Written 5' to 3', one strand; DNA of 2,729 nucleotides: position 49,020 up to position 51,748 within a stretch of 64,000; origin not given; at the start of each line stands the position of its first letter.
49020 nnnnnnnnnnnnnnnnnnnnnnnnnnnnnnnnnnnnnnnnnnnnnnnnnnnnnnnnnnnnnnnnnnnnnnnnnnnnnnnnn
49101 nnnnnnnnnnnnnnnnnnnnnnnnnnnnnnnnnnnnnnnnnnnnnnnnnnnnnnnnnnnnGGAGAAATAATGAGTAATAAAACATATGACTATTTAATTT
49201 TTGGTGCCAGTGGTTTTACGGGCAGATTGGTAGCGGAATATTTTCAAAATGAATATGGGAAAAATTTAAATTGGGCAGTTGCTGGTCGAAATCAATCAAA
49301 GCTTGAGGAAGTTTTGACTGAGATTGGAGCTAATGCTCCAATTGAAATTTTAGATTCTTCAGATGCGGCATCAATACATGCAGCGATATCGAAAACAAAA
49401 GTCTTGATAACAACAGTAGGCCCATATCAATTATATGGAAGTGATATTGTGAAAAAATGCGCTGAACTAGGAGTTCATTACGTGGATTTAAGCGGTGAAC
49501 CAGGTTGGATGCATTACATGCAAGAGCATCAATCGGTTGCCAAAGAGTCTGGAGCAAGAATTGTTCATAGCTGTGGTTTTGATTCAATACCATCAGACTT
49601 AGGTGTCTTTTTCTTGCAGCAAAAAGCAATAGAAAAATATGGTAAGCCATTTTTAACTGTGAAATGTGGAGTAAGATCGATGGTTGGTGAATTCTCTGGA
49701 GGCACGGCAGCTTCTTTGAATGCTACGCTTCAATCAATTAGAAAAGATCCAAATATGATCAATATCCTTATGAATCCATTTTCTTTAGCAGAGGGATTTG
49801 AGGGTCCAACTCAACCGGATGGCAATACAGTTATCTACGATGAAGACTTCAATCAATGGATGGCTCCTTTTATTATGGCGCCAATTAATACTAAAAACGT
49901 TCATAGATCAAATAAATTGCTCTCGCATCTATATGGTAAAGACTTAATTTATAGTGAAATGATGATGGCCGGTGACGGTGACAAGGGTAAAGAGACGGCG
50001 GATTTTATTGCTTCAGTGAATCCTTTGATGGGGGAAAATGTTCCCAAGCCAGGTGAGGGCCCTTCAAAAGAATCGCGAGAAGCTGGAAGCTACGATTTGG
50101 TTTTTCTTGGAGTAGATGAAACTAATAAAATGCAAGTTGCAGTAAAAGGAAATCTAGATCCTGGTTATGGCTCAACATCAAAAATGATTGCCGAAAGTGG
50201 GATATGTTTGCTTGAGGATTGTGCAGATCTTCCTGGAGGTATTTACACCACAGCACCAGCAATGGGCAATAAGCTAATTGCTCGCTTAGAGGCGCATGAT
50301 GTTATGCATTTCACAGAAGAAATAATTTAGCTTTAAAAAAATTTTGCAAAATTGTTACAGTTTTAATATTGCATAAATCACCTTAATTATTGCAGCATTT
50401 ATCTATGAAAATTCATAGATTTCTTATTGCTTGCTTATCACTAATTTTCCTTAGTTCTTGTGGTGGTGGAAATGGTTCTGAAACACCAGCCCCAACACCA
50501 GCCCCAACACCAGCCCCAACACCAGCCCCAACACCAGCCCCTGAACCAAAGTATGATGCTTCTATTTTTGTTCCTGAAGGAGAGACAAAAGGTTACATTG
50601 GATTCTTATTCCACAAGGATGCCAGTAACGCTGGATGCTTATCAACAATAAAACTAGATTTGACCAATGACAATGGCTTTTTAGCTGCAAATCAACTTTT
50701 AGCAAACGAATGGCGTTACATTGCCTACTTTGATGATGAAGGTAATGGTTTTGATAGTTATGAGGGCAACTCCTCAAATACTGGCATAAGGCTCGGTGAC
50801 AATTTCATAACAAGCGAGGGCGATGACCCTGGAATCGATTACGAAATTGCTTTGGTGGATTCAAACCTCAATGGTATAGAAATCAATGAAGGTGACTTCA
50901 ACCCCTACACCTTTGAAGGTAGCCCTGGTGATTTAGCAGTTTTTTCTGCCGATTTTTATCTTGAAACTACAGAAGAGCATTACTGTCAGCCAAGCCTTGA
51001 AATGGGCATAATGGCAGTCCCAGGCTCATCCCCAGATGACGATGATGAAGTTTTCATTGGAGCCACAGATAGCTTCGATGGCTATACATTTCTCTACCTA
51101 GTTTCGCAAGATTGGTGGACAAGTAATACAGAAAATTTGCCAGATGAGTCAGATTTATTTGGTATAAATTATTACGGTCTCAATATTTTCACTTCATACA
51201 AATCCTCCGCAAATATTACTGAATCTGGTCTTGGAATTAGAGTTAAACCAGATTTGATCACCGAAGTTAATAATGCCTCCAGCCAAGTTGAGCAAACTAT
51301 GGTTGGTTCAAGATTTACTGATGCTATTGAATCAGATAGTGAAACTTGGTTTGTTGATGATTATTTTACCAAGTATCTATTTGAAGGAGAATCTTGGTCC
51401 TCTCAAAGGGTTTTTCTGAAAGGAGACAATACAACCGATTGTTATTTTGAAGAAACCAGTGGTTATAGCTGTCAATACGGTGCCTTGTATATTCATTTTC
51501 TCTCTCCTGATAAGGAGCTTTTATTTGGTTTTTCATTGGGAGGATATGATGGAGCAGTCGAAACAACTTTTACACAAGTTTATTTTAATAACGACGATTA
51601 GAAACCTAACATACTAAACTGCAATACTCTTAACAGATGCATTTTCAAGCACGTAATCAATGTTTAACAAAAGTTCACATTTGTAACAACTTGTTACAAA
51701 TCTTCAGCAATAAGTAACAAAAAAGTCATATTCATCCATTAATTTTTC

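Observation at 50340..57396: Accessory-looking nutrient-capture locus: two PT-linker lipoproteins plus a TonB-dependent receptor, with no recognisable substrate-defining enzyme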

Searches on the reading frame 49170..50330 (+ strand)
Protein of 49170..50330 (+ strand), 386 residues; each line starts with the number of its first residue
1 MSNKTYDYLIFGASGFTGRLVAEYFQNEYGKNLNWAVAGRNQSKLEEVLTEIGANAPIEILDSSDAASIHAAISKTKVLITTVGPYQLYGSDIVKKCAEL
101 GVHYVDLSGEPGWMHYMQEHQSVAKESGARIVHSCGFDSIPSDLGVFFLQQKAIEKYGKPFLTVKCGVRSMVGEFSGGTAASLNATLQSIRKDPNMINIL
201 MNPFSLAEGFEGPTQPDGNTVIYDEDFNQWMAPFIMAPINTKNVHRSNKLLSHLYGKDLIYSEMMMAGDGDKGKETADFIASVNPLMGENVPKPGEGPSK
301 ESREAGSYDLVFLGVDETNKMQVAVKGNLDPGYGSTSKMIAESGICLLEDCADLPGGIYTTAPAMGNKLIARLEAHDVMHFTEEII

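Call 8: search_protein_families(library=pfam, proteins=[window:49170-50330:+], max_evalue=0.01)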
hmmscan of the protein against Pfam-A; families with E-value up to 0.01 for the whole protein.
window:49170-50330:+ (386 aa): 2 families
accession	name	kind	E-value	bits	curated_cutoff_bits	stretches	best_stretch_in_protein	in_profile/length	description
PF03435.24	Sacchrp_dh_NADP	-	1.8e-12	48.1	25.1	1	9-130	2-127/129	Saccharopine dehydrogenase NADP binding domain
PF13460.12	NAD_binding_10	-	0.0018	18.6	27.2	1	12-87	1-72/184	NAD(P)H-binding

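Call 9: search_protein_families(library=ncbifam, proteins=[window:49170-50330:+], max_evalue=0.01)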
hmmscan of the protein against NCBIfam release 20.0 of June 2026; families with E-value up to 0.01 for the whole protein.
window:49170-50330:+ (386 aa): 2 families
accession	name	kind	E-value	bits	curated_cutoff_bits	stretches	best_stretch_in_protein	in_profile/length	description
TIGR00036.1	dapB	equivalog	0.0021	17.6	122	1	10-137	6-131/270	4-hydroxy-tetrahydrodipicolinate reductase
NF006409.0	PRK08655.1-3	equivalog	0.0048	16.5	310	1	10-91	5-85/290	prephenate dehydrogenase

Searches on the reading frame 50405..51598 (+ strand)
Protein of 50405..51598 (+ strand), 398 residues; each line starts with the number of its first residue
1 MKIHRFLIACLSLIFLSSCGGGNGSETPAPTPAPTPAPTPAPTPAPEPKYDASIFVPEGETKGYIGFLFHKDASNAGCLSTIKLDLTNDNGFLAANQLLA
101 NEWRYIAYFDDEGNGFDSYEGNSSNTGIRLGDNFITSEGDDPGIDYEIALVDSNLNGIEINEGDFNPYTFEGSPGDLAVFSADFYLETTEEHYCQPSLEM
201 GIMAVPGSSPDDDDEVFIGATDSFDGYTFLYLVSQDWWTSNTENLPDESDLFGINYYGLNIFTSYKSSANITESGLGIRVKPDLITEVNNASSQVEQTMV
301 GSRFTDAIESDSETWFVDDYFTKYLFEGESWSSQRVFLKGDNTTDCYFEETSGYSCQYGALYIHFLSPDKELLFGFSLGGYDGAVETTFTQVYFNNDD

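Call 35: predict_structure(alignment_id=A1)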
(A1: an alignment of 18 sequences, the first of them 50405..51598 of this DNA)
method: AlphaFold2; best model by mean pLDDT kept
length: 398 residues; sequences in the alignment: 18
mean_pLDDT: 42.6   pTM: 0.47
mean pLDDT of the five models: 42.6, 36.5, 34.0, 32.8, 32.2
residues with pLDDT >= 90: 0; 70-90: 29; 50-70: 109; < 50: 260
segments of 3 or more residues with pLDDT < 50: 15-49, 108-131, 156-182, 206-212, 222-224, 241-398
pLDDT, mean of each block of 10 residues (from residue 1): 53 47 32 36 40 71 70 58 76 75 52 33 41 57 65 53 28 35 53 55 47 53 53 59 33 22 22 24 24 26 26 31 28 36 37 35 35 26 26 24
secondary structure, 60 per line:
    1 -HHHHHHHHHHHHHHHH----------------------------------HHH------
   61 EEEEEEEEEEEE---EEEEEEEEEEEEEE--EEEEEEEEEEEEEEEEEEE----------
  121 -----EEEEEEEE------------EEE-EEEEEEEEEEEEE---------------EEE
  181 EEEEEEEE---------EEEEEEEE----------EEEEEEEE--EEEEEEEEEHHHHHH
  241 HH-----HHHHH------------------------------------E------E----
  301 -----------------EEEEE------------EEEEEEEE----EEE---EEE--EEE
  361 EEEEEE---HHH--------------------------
elements in order: H2-17 E61-72 E76-89 E92-110 E126-133 E146-148 E150-162 E178-188 E198-205 E216-223 E226-234 H235-242 H248-252 E318-322 E335-342 E347-349 E353-355 E358-366

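Call 46: search_protein_representatives(alignment_id=A1)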
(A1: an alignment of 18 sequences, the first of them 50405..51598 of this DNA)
Query: 18 sequences, 462 profile positions. Proteins with E-value up to 0.001 (for the whole library): 5383; up to 1e-10: 1704; up to 1e-30: 262. The best 150 are listed.
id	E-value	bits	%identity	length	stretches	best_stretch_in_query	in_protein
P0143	5.4e-209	711.0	-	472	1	1-462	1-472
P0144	8.2e-192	654.4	-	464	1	1-460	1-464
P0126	7.8e-168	575.4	-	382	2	115-461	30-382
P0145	4.5e-148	510.2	-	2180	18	23-116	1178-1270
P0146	4.1e-136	470.8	-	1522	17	34-115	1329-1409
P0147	4.1e-126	437.8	-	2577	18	35-117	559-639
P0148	1.2e-119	416.5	-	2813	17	13-115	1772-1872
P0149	2.8e-107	375.7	-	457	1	6-460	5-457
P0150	3.8e-106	372.0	-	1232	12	20-116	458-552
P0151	2.7e-105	369.1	-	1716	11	18-113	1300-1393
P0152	5.4e-103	361.6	-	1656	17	35-114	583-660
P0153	8.5e-98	344.4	-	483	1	2-461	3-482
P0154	5.6e-93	328.6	-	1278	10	34-113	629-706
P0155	2.7e-90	319.7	-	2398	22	34-113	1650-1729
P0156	4.4e-90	319.0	-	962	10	33-114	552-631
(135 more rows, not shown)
